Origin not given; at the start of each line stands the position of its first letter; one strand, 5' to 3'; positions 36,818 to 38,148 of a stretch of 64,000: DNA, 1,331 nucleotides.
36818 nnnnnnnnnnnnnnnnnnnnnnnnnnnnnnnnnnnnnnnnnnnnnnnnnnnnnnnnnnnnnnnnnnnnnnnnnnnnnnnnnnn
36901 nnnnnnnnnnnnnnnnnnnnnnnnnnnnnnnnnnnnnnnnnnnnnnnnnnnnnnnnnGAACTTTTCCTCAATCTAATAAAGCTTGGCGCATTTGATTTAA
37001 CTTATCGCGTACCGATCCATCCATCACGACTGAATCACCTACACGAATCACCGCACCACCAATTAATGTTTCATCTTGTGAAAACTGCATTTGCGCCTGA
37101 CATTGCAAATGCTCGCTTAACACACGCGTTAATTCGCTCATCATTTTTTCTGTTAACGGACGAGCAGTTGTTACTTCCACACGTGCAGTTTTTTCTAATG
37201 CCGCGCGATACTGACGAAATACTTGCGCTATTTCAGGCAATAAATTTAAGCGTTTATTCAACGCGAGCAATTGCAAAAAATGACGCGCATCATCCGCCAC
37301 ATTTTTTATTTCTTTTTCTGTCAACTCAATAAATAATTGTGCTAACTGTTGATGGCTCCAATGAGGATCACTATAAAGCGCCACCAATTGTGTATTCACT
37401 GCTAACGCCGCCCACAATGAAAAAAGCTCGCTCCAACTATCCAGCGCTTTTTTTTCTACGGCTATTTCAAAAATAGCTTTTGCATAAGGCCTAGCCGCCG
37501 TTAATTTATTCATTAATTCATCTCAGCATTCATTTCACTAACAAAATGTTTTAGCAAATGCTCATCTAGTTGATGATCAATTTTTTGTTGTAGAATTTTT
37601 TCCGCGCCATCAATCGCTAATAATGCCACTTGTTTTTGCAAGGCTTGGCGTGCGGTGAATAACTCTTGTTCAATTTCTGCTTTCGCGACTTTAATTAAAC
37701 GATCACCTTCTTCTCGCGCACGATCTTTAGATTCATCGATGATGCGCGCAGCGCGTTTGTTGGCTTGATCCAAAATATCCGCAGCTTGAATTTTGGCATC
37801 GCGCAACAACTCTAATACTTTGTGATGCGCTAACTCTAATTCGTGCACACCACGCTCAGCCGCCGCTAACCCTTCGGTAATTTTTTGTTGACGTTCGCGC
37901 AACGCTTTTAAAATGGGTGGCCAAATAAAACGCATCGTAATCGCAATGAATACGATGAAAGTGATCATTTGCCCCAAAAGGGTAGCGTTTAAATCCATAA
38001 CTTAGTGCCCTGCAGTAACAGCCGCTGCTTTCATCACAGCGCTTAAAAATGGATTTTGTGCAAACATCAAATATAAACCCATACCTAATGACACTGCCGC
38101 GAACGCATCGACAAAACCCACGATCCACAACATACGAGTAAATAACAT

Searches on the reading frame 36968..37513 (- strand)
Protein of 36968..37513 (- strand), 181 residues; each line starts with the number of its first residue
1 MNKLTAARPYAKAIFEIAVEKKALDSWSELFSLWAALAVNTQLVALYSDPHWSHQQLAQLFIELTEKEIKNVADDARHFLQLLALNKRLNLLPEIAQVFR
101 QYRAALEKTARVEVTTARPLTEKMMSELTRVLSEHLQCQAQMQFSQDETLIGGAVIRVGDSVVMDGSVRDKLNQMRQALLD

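Call 29: search_protein_families(library=ncbifam, proteins=[window:36968-37513:-], max_evalue=0.00001)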
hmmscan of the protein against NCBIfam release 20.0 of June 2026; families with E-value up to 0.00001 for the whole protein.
window:36968-37513:- (181 aa): 14 families
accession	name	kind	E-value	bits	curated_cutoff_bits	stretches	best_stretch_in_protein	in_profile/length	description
NF004402.0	PRK05758.2-2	equivalog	7.1e-50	169.5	115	1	3-180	4-178/179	F0F1 ATP synthase subunit delta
NF004404.0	PRK05758.2-5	equivalog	2.4e-38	131.9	221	1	4-179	5-175/177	F0F1 ATP synthase subunit delta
TIGR01145.1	ATP_synt_delta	equivalog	2e-34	119.3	57.5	1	7-179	2-172/172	ATP synthase F1 subunit delta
NF004403.0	PRK05758.2-4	equivalog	3.6e-28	98.9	148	1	2-180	2-177/180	F0F1 ATP synthase subunit delta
NF004406.0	PRK05758.3-2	equivalog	1.6e-25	90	172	1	7-179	12-182/186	F0F1 ATP synthase subunit delta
NF009967.0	PRK13430.1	equivalog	1.3e-17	64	200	1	15-179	108-269/271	F0F1 ATP synthase subunit delta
NF004401.0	PRK05758.2-1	equivalog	2.7e-17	63.5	116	1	8-179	10-177/178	F0F1 ATP synthase subunit delta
NF009975.0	PRK13436.1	equivalog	2.8e-17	63.4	129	1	7-180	8-178/180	F0F1 ATP synthase subunit delta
NF009976.0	PRK13441.1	equivalog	5.8e-16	58.8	153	1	7-179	7-176/182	F0F1 ATP synthase subunit delta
NF009964.0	PRK13429.1-3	equivalog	2.8e-15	56.7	154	1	9-181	9-178/180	F0F1 ATP synthase subunit delta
NF004399.0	PRK05758.1-1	equivalog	1.7e-14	54.1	160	1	6-177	4-173/179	F0F1 ATP synthase subunit delta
NF006291.0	PRK08474.1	equivalog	4e-14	52.6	95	1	2-147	2-141/176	F0F1 ATP synthase subunit delta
NF009969.0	PRK13434.1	equivalog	1.1e-12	48.3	179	1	4-181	4-175/186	F0F1 ATP synthase subunit delta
NF009961.0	PRK13428.1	equivalog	2.8e-07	30.1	328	1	21-179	286-443/445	F0F1 ATP synthase subunit B/delta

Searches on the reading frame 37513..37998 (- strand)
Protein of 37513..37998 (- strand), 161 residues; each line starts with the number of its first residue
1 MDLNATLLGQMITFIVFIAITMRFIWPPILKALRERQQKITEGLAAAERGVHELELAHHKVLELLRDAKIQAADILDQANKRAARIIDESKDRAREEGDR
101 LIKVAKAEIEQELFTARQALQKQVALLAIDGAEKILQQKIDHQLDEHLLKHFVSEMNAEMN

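Call 29: search_protein_families(library=ncbifam, proteins=[window:37513-37998:-], max_evalue=0.00001)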
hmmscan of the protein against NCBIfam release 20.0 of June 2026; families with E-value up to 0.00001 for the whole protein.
window:37513-37998:- (161 aa): 21 families
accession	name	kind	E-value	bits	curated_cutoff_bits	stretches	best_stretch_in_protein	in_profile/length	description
NF004411.0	PRK05759.1-2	equivalog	1e-58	197.8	131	1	1-155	1-155/156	F0F1 ATP synthase subunit B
NF004413.0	PRK05759.1-4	equivalog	2.7e-48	164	197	1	1-156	1-156/156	F0F1 ATP synthase subunit B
TIGR01144.1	ATP_synt_b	equivalog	4e-40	137.1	65.5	1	10-156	1-147/147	F0F1 ATP synthase subunit B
NF011041.0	PRK14471.1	equivalog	4.5e-26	91.8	200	1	7-154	11-159/164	F0F1 ATP synthase subunit B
NF004412.0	PRK05759.1-3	equivalog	4.9e-25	88.4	156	1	5-159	28-183/185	F0F1 ATP synthase subunit B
NF011042.0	PRK14472.1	equivalog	7.6e-23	81.4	198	1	11-161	25-175/175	F0F1 ATP synthase subunit B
NF009992.0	PRK13461.1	equivalog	1.4e-19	70.2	127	1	6-155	7-156/159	F0F1 ATP synthase subunit B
NF011043.0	PRK14473.1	equivalog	5.5e-16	58.9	168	1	6-156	10-160/164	F0F1 ATP synthase subunit B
NF005606.0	PRK07352.1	equivalog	1.7e-15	57.2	137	1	3-157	18-173/175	F0F1 ATP synthase subunit B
TIGR03321.1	alt_F1F0_F0_B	exception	3.3e-15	56.5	224.7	1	6-157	7-158/246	alternate F1F0 ATPase, F0 subunit B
NF005607.0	PRK07353.1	equivalog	5.2e-15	55.5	131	1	2-138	18-154/155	F0F1 ATP synthase subunit B'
NF009987.0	PRK13453.1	equivalog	1.5e-13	50.9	172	1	6-156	20-170/173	F0F1 ATP synthase subunit B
NF006611.0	PRK09173.1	equivalog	6.1e-12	45.8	195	1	11-161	8-159/159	F0F1 ATP synthase subunit B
NF006292.0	PRK08475.1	equivalog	2.5e-11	43.5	166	1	10-114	31-135/171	F0F1 ATP synthase subunit B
NF009961.0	PRK13428.1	equivalog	3.4e-11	43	328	1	6-141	3-138/445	F0F1 ATP synthase subunit B/delta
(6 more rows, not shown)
